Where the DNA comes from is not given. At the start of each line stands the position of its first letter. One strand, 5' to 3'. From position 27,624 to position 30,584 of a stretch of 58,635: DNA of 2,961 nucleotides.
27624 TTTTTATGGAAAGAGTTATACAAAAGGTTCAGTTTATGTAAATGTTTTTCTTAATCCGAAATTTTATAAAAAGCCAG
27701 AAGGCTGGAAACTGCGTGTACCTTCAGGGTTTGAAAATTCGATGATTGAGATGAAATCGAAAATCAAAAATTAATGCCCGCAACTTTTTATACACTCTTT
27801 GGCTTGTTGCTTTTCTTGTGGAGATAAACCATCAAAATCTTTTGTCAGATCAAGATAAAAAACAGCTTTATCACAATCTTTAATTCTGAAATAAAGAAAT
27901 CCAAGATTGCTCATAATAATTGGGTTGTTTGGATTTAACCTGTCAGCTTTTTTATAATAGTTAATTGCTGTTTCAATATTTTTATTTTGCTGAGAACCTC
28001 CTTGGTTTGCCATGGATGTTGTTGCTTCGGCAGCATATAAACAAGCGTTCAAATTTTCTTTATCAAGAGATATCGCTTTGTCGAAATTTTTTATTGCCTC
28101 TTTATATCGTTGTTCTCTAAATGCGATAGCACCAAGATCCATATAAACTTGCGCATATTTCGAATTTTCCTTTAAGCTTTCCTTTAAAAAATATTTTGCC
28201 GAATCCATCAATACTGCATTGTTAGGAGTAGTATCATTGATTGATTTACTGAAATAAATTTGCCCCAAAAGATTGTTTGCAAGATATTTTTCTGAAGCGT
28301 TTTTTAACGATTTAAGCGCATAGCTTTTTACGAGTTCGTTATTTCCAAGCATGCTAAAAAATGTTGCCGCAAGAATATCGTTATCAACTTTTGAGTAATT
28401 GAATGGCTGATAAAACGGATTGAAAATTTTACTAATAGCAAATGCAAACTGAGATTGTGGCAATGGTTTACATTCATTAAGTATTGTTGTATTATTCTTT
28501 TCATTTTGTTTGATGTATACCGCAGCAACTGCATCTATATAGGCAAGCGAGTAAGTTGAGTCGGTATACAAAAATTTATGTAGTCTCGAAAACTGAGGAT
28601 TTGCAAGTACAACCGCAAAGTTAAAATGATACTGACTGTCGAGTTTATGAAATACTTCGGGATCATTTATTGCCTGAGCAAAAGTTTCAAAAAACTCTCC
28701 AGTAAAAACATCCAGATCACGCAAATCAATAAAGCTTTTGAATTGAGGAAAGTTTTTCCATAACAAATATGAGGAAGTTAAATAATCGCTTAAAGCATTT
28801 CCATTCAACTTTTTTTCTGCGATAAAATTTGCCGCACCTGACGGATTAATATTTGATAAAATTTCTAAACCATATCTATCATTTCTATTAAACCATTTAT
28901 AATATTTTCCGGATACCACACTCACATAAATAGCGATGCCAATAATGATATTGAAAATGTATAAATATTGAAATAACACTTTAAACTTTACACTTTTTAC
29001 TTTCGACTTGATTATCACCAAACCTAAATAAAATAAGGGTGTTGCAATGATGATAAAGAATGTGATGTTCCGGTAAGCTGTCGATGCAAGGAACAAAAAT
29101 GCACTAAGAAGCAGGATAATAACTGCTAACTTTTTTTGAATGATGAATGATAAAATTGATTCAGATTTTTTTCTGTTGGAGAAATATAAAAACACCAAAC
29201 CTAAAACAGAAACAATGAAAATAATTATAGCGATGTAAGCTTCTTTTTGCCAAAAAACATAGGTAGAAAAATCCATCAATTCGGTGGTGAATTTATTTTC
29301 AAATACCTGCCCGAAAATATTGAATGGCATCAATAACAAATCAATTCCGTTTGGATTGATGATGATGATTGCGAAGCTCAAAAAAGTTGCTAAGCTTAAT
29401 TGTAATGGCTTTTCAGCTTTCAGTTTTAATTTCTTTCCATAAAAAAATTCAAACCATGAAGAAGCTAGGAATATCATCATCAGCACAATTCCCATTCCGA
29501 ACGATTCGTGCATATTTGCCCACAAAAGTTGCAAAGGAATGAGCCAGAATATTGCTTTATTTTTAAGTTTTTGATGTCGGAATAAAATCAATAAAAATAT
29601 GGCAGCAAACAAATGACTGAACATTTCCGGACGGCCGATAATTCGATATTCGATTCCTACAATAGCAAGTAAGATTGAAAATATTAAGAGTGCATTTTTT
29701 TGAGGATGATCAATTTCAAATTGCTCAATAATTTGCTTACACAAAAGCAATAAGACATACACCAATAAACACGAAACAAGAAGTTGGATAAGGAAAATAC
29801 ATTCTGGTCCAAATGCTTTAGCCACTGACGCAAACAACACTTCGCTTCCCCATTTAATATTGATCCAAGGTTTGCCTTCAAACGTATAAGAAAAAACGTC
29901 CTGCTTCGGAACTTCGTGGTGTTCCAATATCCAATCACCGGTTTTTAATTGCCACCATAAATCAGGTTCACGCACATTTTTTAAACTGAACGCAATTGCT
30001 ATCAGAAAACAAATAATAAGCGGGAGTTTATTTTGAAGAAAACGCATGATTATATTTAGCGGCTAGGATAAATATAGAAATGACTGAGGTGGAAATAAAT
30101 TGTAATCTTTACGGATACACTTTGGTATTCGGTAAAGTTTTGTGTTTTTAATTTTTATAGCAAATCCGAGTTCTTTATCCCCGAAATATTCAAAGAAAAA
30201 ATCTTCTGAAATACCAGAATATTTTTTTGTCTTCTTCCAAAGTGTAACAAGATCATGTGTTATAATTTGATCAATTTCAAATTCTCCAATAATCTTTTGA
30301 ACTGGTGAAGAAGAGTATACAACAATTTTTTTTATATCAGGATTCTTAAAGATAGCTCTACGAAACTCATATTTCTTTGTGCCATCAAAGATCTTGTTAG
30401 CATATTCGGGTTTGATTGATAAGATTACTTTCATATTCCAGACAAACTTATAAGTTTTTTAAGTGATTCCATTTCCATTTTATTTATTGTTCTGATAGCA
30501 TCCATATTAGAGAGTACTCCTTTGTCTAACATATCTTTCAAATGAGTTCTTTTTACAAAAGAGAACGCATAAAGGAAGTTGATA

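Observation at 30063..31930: Translationally coupled PIN / GNAT-like / ASCH fusion protein plus free ASCH protein: candidate uncharacterised RNA-directed toxin-immunity or defence cassette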

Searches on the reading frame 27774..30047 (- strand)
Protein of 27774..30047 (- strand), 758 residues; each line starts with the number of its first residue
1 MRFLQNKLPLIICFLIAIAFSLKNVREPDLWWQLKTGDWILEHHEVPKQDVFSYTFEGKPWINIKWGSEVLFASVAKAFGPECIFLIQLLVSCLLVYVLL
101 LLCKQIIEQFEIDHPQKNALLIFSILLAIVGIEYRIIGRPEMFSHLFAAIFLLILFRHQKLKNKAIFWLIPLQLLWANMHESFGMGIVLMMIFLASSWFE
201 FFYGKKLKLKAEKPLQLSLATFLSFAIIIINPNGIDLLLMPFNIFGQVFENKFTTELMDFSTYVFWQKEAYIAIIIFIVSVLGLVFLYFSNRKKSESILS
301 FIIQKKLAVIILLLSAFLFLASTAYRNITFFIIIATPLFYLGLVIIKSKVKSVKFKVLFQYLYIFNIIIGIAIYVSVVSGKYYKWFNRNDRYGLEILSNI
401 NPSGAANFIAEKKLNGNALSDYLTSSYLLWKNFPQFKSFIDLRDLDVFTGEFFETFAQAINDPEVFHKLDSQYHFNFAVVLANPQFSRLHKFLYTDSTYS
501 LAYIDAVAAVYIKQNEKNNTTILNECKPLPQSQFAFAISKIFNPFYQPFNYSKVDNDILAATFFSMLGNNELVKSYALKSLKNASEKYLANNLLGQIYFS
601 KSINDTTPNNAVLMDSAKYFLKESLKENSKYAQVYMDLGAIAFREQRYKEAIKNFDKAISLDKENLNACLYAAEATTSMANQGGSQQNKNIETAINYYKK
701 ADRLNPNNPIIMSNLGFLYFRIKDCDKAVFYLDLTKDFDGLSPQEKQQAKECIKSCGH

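Call 3: search_protein_families(library=pfam, proteins=[window:27774-30047:-], max_evalue=1)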
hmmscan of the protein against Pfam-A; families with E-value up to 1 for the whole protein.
window:27774-30047:- (758 aa): 24 families
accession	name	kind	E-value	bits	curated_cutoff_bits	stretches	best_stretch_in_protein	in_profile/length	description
PF14559.12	TPR_19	-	8.4e-11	42.5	25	3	687-734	3-50/68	Tetratricopeptide repeat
PF13414.12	TPR_11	-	1.4e-10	41.1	26.8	2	689-721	8-40/42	TPR repeat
PF07719.23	TPR_2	-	7.2e-10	38.7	27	1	632-665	1-34/34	Tetratricopeptide repeat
PF00515.34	TPR_1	-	1.7e-09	37.5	27.8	2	632-665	1-34/34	Tetratricopeptide repeat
PF23914.1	TPR_CcmH_CycH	-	3.3e-07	30.7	42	1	621-732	39-144/158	Cytochrome c-type biogenesis protein H TPR domain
PF13181.12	TPR_8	-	3.5e-07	30.3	25.7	2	632-665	1-34/34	Tetratricopeptide repeat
PF13424.12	TPR_12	-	8.5e-07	29.5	30.1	1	632-701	3-71/77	Tetratricopeptide repeat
PF13428.12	TPR_14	-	1.1e-05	26.1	23.5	1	634-674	3-43/44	Tetratricopeptide repeat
PF13432.12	TPR_16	-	6.1e-05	23.8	32.7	1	615-661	15-60/65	Tetratricopeptide repeat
PF25063.1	ARM_TT21_C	-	0.00036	20.9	35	1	614-665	111-162/209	Tetratricopeptide repeat protein 21 C-terminal ARM domain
PF13431.12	TPR_17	-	0.0085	16.7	24.4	1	697-724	1-28/34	Tetratricopeptide repeat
PF25068.1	ARM_TT21_4th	-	0.013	16.2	30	1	692-732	16-55/153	Tetratricopeptide repeat protein 21 forth ARM domain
PF25060.1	ARM_TT21_2nd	-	0.016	15.1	27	1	596-671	21-95/270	Tetratricopeptide repeat protein 21 second ARM domain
PF24575.1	TPR_Slam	-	0.018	15.9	35.2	0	639-675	54-90/104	Surface lipoprotein assembly modifier, N-terminal TPR repeats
PF06667.17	PspB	-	0.033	14.7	25.6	0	272-298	9-35/73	Phage shock protein B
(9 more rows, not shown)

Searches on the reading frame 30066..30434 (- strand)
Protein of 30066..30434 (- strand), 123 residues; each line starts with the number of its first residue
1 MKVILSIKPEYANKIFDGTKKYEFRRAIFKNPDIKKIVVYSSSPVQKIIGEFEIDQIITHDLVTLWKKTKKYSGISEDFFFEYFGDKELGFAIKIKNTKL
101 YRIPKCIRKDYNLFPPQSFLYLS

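Call 3: search_protein_families(library=pfam, proteins=[window:30066-30434:-], max_evalue=1)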
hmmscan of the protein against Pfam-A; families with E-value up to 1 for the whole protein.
window:30066-30434:- (123 aa): 1 family
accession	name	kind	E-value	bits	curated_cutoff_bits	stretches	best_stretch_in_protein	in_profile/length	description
PF04266.20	ASCH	-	3.4e-05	24.9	21.2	1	5-73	1-65/103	ASCH domain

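Call 4: search_protein_families(library=padloc, proteins=[window:30066-30434:-], max_evalue=1)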
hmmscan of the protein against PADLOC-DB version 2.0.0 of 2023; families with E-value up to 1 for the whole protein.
window:30066-30434:- (123 aa): 3 families
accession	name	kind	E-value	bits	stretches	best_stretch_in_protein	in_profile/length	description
PDLC04425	PDC-M11B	-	1.3e-51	172.6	1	1-122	1-122/132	-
PDLC04424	PDC-M11B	-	3.4e-41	138.5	1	1-122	8-129/142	-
PDLC04423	PDC-M11B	-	8.1e-17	59.7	1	5-122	1-118/164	-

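Call 5: search_protein_families(library=ncbifam, proteins=[window:30066-30434:-], max_evalue=1)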
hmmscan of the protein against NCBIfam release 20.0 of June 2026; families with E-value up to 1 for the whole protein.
window:30066-30434:- (123 aa): 1 family
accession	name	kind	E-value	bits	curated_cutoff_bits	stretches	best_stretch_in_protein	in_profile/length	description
NF008917.0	PRK12279.1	equivalog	1.6e-15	57.2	526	1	3-122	191-310/311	50S ribosomal protein L22/unknown domain fusion protein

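Call 9: search_solved_structures(query=window:30066-30434:-, max_evalue=10, show_alignments=2)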
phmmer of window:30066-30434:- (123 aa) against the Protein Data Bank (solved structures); distinct sequences matched with E-value up to 10: 6.
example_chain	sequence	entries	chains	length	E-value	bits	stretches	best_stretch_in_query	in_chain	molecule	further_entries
5gus_A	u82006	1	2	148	3.5e-11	46.8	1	3-122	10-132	Helix-turn-helix domain-containing protein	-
5guq_A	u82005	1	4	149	3.6e-11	46.8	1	3-122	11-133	Helix-turn-helix domain-containing protein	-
5y6c_A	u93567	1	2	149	7.7e-11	45.7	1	3-121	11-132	Helix-turn-helix domain-containing protein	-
5y6b_A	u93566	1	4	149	1.3e-10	45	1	3-122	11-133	Helix-turn-helix domain-containing protein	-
6ydp_AJ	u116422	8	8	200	0.18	15.5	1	60-110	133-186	Mitochondrial ribosomal protein S10 | 28S ribosomal protein S10, mitochondrial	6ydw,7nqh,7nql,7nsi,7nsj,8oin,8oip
5aj3_J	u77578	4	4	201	0.18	15.5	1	60-110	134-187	MITORIBOSOMAL PROTEIN US10M, MRPS10 | Mitochondrial ribosomal protein S10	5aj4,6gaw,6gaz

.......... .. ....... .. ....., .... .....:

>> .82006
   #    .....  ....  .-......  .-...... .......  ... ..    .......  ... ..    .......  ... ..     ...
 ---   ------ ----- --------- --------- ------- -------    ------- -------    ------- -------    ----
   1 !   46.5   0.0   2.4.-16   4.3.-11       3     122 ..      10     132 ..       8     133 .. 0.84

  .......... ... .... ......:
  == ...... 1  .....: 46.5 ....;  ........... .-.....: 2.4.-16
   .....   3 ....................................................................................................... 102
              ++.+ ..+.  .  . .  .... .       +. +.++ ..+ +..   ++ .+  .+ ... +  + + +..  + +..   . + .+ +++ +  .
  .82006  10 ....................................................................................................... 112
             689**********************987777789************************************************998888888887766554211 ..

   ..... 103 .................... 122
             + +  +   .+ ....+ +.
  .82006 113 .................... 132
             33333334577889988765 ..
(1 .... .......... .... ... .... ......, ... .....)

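Call 49: search_solved_structures(query=A3, max_evalue=1, show_alignments=1)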
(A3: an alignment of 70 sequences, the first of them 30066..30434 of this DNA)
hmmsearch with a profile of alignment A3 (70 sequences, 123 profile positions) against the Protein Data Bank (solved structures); distinct sequences matched with E-value up to 1: 6.
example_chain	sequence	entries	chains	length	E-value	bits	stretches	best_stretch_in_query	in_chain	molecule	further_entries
5gus_A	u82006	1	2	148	1.2e-17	67.7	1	3-122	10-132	Helix-turn-helix domain-containing protein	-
5guq_A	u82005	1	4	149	1.2e-17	67.7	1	3-122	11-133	Helix-turn-helix domain-containing protein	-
5y6c_A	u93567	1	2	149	4e-17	66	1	3-121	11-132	Helix-turn-helix domain-containing protein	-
5y6b_A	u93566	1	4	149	6.9e-17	65.2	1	3-122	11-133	Helix-turn-helix domain-containing protein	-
3nrg_A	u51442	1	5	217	0.31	14.7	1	59-100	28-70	TetR family transcriptional regulator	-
1wk2_A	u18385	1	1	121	0.99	13.1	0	6-104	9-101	HYPOTHETICAL PROTEIN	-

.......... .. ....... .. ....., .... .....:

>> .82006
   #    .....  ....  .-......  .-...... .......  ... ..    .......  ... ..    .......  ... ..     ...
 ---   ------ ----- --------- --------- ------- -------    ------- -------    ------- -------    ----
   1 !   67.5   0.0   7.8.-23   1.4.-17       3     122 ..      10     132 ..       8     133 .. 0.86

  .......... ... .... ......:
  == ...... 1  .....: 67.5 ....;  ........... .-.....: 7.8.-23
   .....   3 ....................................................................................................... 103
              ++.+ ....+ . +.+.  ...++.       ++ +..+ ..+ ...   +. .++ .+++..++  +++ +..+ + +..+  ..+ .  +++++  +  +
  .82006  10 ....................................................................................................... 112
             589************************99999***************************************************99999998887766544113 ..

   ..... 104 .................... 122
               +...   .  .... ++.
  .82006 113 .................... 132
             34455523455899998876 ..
